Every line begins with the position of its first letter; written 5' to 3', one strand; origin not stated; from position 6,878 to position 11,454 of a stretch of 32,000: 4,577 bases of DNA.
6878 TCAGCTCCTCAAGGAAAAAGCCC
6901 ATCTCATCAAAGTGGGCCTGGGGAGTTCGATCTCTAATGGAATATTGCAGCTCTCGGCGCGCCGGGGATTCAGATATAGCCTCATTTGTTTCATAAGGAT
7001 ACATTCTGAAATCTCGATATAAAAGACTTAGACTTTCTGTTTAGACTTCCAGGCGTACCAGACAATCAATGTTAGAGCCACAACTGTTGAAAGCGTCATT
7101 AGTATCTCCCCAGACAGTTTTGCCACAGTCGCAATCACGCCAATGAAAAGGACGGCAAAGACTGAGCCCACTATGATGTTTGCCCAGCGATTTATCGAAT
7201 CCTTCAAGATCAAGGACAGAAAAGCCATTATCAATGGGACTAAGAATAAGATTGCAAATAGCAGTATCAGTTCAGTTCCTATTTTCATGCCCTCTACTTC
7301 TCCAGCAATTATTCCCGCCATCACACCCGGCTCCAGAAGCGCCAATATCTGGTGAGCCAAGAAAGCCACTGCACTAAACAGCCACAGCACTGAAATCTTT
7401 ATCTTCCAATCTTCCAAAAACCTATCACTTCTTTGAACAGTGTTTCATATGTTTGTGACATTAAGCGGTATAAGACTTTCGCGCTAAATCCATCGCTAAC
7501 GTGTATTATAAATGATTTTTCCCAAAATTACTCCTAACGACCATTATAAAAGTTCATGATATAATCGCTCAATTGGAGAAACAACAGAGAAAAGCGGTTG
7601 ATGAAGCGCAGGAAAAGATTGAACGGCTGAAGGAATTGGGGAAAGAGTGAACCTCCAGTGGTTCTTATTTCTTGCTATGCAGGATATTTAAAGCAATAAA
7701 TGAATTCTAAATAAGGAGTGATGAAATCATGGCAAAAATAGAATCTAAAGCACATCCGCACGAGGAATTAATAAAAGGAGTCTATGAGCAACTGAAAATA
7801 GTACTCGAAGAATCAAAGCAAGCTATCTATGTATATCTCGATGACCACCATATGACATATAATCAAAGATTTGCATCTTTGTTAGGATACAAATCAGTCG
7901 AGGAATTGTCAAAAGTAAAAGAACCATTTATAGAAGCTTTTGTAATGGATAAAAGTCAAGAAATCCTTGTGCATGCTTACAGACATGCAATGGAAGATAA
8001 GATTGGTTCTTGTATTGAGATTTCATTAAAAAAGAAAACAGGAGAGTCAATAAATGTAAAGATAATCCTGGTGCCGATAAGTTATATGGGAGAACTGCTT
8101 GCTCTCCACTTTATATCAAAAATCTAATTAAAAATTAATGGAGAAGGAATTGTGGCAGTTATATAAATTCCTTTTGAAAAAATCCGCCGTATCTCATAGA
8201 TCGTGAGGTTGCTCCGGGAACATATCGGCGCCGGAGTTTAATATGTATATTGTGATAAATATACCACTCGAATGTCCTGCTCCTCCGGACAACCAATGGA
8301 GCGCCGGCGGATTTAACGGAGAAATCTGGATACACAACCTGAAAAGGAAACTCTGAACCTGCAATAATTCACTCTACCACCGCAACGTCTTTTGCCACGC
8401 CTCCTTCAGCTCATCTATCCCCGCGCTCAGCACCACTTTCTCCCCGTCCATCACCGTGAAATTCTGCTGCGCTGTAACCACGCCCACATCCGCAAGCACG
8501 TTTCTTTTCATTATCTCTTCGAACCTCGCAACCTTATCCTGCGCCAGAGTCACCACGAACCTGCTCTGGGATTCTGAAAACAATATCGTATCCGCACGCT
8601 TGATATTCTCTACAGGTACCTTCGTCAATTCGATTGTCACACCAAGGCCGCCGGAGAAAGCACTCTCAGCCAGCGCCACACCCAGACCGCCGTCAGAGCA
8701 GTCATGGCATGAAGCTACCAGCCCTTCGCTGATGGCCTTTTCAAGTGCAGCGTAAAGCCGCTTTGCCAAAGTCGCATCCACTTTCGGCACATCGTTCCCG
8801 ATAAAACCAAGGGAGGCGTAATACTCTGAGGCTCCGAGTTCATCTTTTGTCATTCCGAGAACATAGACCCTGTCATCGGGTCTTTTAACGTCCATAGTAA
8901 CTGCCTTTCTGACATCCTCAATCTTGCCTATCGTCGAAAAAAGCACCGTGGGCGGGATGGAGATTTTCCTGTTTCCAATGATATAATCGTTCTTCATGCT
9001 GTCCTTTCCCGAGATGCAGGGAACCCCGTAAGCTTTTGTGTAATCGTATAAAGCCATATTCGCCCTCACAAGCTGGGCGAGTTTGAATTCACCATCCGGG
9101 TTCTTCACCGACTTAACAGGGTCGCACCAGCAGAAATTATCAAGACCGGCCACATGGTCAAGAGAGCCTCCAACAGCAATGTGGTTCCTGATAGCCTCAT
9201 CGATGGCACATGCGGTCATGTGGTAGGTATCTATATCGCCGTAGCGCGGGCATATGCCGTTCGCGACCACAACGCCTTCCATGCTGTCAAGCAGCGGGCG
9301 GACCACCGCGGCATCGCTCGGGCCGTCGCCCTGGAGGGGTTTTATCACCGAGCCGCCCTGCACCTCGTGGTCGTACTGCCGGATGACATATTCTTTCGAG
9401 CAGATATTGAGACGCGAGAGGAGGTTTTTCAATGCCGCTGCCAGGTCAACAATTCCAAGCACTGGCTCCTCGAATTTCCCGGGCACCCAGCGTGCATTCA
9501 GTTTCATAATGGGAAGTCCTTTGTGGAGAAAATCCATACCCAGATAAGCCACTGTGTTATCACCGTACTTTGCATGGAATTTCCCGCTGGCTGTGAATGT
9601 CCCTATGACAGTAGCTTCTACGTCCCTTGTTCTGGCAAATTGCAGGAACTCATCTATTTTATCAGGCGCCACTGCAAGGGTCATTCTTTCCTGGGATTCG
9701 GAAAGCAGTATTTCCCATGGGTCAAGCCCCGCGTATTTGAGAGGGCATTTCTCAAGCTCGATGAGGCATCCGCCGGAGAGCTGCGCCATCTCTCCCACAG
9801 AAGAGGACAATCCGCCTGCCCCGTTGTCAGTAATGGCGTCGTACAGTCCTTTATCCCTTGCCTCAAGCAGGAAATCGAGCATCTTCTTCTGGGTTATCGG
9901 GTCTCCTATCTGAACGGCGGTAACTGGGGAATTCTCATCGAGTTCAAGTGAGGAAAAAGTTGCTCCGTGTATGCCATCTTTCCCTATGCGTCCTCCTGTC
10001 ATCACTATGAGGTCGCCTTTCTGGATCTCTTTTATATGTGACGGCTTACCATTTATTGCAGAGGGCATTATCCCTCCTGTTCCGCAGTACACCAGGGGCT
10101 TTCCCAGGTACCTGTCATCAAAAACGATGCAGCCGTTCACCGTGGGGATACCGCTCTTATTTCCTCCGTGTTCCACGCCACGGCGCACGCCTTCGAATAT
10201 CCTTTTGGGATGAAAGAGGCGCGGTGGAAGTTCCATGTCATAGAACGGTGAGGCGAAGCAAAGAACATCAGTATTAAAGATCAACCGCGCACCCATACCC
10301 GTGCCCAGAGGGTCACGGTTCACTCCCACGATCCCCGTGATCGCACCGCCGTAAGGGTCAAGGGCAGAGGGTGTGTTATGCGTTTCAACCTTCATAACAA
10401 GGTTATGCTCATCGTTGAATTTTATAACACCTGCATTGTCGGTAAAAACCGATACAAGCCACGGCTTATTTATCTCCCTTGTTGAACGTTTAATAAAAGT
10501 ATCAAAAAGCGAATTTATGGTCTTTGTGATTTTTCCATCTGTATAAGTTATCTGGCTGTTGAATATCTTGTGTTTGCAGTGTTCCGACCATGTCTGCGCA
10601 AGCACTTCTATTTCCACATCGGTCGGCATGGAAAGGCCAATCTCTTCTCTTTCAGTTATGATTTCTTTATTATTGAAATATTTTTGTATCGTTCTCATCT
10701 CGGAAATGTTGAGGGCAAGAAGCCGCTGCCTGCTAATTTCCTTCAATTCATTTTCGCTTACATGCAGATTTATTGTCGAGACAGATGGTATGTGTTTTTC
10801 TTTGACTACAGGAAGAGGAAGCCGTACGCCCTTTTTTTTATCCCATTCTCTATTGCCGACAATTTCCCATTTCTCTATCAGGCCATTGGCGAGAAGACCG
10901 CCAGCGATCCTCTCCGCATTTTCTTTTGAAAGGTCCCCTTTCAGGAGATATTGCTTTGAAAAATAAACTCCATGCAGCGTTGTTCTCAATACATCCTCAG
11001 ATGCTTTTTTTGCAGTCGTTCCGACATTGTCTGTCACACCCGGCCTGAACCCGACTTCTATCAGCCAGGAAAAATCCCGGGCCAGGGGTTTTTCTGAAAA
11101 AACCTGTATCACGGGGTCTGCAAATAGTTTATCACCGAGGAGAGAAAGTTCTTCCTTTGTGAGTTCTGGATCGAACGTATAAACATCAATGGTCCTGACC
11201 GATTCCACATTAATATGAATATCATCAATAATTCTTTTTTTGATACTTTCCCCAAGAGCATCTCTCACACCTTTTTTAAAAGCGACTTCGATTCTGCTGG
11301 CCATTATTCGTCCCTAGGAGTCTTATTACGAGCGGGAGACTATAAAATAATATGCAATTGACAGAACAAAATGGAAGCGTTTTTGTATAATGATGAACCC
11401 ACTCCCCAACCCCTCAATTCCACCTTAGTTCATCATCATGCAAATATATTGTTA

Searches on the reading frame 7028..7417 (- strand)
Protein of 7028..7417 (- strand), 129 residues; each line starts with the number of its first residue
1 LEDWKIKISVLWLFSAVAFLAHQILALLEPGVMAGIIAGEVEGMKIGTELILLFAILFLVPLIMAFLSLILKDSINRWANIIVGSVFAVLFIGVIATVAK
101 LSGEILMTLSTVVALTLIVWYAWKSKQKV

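Call 61: search_protein_families(library=pfam, proteins=[window:7028-7417:-], max_evalue=0.0001)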
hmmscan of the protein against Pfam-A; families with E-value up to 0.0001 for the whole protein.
window:7028-7417:- (129 aa): 1 family
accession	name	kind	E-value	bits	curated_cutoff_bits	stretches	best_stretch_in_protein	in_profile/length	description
PF19851.4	DUF6326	-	1.7e-11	45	24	1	7-91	13-97/135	Family of unknown function (DUF6326)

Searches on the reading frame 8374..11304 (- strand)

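Call 61: search_protein_families(library=pfam, proteins=[window:8374-11304:-], max_evalue=0.0001)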
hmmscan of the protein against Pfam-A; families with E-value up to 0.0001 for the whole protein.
window:8374-11304:- (976 aa): 4 families
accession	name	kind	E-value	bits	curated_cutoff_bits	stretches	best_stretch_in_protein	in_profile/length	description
PF02769.27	AIRS_C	-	7.2e-55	185.9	23.1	2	428-578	1-153/156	AIR synthase related protein, C-terminal domain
PF00586.29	AIRS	-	4.8e-22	78.9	24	1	289-412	2-111/112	AIR synthase related protein, N-terminal domain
PF18072.6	FGAR-AT_linker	-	9.6e-15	55.3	26.6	1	187-246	1-50/50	Formylglycinamide ribonucleotide amidotransferase linker domain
PF02700.19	PurS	-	2.8e-12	47.1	22.2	1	4-69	3-73/77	Phosphoribosylformylglycinamidine (FGAM) synthase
